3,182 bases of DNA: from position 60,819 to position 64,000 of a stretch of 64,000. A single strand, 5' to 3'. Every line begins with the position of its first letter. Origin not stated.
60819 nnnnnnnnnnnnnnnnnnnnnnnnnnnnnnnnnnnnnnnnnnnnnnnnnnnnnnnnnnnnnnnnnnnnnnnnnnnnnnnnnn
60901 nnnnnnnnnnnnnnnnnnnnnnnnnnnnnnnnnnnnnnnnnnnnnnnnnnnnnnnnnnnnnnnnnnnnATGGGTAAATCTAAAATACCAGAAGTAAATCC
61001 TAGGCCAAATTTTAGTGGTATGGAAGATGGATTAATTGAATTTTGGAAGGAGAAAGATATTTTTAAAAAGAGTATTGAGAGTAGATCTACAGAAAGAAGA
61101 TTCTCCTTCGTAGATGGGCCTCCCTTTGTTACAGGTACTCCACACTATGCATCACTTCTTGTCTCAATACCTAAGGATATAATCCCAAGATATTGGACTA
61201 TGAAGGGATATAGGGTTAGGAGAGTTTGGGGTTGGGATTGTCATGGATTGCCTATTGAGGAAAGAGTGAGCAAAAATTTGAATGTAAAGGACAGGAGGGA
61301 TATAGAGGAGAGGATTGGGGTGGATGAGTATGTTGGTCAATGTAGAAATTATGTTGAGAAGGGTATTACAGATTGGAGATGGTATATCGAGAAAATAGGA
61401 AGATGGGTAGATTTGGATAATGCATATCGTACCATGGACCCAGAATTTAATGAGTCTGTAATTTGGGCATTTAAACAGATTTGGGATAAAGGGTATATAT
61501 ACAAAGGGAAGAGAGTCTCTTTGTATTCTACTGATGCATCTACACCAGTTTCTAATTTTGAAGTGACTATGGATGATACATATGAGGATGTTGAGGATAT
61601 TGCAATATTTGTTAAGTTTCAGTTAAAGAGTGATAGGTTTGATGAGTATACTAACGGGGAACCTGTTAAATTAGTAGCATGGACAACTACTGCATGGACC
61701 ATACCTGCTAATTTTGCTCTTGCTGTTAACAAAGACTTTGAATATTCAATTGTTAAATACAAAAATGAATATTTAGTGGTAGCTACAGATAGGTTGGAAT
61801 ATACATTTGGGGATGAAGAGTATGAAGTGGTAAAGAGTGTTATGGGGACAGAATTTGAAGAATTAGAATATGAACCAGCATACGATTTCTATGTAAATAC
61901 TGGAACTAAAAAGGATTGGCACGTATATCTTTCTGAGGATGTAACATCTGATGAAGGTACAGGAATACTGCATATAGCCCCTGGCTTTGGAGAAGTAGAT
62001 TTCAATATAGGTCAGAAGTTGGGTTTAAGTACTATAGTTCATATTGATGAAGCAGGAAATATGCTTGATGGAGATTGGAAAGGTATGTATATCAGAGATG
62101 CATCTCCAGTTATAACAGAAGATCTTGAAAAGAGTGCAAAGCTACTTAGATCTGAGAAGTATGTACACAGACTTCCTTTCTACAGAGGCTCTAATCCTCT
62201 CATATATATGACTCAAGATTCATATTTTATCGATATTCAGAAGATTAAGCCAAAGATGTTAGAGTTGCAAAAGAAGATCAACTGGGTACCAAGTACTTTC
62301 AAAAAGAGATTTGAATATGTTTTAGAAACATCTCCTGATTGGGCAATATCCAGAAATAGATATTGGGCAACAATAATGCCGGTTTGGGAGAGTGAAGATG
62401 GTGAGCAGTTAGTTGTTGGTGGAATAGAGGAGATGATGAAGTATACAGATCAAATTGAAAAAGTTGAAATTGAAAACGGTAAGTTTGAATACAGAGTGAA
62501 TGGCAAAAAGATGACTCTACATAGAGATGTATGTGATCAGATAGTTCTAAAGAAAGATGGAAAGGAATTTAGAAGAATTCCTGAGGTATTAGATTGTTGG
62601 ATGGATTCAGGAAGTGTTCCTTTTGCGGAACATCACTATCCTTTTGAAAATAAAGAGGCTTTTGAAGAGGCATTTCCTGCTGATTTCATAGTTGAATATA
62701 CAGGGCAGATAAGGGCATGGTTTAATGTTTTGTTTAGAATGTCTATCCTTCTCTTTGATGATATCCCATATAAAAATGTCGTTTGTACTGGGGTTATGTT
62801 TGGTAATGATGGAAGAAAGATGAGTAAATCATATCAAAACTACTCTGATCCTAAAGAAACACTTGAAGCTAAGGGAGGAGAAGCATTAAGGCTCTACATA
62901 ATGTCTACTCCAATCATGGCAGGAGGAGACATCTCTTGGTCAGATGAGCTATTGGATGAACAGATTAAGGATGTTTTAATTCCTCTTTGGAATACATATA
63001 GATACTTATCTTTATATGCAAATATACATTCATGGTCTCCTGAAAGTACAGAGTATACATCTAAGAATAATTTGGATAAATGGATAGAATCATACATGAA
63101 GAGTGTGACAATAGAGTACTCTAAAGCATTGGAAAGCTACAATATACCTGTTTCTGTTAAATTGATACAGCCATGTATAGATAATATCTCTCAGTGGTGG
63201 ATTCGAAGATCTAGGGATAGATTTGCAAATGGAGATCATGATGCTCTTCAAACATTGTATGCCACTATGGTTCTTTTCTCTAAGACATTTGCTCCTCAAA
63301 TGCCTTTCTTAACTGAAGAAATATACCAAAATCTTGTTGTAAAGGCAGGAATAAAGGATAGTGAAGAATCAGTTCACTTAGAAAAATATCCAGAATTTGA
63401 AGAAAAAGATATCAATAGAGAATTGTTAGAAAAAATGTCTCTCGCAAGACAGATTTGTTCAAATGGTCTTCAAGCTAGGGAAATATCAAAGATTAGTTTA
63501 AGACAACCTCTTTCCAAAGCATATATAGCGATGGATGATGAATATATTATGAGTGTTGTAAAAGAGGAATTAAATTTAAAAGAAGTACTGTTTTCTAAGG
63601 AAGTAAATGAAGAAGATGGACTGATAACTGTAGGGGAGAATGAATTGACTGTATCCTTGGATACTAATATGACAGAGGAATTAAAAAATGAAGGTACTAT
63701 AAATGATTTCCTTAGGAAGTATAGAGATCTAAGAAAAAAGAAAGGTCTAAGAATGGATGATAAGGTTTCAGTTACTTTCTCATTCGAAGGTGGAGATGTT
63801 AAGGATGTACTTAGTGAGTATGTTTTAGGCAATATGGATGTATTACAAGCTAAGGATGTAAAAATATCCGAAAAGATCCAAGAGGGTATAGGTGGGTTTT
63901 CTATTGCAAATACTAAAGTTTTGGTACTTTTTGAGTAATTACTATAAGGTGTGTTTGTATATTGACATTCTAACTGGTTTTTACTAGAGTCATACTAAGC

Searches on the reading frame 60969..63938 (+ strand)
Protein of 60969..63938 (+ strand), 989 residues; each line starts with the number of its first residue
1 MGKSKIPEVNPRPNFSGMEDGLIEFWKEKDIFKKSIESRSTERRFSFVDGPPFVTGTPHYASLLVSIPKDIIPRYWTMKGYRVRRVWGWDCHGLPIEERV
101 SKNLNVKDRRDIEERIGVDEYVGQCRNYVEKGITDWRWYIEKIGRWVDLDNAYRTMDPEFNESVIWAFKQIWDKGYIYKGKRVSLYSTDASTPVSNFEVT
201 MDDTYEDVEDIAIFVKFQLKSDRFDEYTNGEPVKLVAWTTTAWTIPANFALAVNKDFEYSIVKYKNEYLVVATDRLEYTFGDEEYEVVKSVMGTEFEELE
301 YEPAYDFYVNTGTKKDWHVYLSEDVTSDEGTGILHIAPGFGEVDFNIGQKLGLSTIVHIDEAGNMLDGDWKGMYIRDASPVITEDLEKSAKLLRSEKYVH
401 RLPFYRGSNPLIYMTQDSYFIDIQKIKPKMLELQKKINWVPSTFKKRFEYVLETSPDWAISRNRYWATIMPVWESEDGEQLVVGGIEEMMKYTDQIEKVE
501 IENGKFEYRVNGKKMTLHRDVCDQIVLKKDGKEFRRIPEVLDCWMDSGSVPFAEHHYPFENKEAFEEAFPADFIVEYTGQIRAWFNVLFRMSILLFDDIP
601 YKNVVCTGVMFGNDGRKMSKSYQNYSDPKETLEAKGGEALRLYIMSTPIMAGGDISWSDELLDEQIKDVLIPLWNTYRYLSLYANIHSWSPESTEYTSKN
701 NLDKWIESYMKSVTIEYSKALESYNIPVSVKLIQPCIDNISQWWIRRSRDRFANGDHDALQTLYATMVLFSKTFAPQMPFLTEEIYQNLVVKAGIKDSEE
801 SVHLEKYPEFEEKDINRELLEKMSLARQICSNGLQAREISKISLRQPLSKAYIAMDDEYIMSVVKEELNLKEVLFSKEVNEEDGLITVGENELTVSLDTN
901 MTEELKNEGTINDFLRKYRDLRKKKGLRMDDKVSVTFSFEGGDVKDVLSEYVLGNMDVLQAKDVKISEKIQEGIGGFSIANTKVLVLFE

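Call 6: search_protein_families(library=pfam, proteins=[window:60969-63938:+], max_evalue=0.01)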
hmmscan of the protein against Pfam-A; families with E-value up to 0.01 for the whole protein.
window:60969-63938:+ (989 aa): 4 families
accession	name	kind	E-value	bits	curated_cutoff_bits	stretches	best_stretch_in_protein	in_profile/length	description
PF00133.28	tRNA-synt_1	-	6.3e-118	394.6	22.7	1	23-651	3-409/414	tRNA synthetases class I (I, L, M and V)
PF08264.19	Anticodon_1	-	4.5e-22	79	25.1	1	703-850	1-146/148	Anticodon-binding domain of tRNA ligase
PF09334.17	tRNA-synt_1g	-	5.8e-15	55.4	20.1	2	52-192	8-128/391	tRNA synthetases class I (M)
PF19302.4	DUF5915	-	4.7e-13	49.5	27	1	855-951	62-157/195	Domain of unknown function (DUF5915)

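Call 20: find_encoding_contigs(protein=window:60969-63938:+, flank=4000, max_places=10)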
Protein window:60969-63938:+ (989 aa): 3 contigs read that carry it; 2 places shown.
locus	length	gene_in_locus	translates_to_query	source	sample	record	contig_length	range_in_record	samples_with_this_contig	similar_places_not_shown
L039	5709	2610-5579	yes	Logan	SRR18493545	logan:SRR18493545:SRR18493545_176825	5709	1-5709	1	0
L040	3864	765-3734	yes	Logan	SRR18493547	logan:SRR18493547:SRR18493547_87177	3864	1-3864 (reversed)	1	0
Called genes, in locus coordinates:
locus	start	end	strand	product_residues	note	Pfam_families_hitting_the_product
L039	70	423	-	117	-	-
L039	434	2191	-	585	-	PF08439:Peptidase_M3_N, PF01432:Peptidase_M3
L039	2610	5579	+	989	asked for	PF00133:tRNA-synt_1, PF09334:tRNA-synt_1g (weak), PF08264:Anticodon_1, PF19302:DUF5915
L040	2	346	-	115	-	?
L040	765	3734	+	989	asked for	PF00133:tRNA-synt_1, PF09334:tRNA-synt_1g (weak), PF08264:Anticodon_1, PF19302:DUF5915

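Call 25: search_protein_families(library=ncbifam, proteins=[window:60969-63938:+], max_evalue=0.001)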
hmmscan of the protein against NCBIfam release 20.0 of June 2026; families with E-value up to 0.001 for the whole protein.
window:60969-63938:+ (989 aa): 16 families
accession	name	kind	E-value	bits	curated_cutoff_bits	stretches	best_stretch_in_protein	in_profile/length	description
TIGR00392.1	ileS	equivalog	1.4e-229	764.6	621.4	1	10-862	3-858/861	isoleucine--tRNA ligase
NF000257.1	MupA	exception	3.7e-156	521.5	1900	1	21-881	11-852/1024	mupirocin-resistant isoleucine--tRNA ligase MupA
NF000258.1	MupB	exception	9.5e-145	483.9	1900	1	19-874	9-847/1033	mupirocin-resistant isoleucine--tRNA ligase MupB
TIGR00422.1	valS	equivalog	2.2e-109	366.7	612.1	2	259-932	201-840/863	valine--tRNA ligase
NF009687.0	PRK13208.1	equivalog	4.9e-100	335.9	738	2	318-874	254-781/801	valine--tRNA ligase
NF004349.1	PRK05729.1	equivalog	1.7e-92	311.1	704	1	16-881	7-769/860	valine--tRNA ligase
NF040702.1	ileS_w_GNAT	exception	2.3e-87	293.8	1999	2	315-880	491-1044/1100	isoleucine--tRNA ligase, N-acetyltransferase domain-containing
NF011492.0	PRK14900.1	equivalog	3.8e-54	184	1783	2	322-869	269-785/1044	valine--tRNA ligase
NF000540.1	alt_ValS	exception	4.7e-43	147.2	900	2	369-871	336-818/827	valine--tRNA ligase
NF008957.0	PRK12300.1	subfamily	3.5e-41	141.1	677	2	18-345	9-322/946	leucine--tRNA ligase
TIGR00395.1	leuS_arch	equivalog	2.1e-33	115.4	648.5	2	363-883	387-862/938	leucine--tRNA ligase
TIGR00396.1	leuS_bact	equivalog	1.8e-22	79.3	548.4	2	18-200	6-168/843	leucine--tRNA ligase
TIGR00398.1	metG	equivalog_domain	3.7e-21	75.4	336.35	2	52-192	8-128/530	methionine--tRNA ligase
NF008900.0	PRK12267.1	equivalog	5.2e-18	64.9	598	2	543-886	227-571/648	methionine--tRNA ligase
NF001100.0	PRK00133.1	equivalog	5.4e-10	38.4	587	0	52-102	14-64/676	methionine--tRNA ligase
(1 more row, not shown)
